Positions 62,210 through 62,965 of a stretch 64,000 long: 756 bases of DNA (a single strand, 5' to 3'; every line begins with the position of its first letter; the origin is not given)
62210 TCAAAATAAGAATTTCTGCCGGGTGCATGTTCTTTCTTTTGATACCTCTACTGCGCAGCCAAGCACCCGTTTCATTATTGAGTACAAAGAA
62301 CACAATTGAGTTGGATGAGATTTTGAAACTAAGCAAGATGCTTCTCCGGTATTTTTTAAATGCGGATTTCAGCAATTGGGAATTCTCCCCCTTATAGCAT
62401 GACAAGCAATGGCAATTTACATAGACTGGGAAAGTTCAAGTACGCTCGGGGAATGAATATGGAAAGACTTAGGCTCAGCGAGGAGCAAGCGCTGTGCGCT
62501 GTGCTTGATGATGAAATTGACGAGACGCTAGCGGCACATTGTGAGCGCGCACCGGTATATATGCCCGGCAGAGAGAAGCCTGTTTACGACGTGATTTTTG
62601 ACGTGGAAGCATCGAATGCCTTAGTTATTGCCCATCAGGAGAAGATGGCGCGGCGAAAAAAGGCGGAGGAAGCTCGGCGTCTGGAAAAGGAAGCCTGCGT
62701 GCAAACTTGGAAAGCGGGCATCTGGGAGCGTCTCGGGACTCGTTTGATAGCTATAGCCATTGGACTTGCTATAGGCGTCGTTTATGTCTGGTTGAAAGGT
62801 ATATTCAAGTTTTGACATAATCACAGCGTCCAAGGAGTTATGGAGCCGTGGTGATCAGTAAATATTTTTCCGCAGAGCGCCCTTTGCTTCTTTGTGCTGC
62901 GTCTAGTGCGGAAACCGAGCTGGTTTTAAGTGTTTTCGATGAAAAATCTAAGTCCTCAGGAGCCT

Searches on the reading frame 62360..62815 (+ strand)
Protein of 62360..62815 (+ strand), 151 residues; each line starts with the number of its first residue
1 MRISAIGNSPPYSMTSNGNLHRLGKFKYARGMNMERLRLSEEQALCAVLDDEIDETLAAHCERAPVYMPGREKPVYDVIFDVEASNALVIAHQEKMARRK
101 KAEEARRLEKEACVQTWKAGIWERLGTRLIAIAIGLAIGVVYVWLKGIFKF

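Call 43: search_protein_families(library=pfam, proteins=[window:62360-62815:+], max_evalue=0.0001)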
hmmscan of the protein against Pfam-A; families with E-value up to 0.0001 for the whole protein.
window:62360-62815:+ (151 aa): 0 families

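Call 85: find_encoding_contigs(protein=window:62360-62815:+, flank=10000, max_places=1)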
Protein window:62360-62815:+ (151 aa): no gene with exactly this product is on record in the collection.
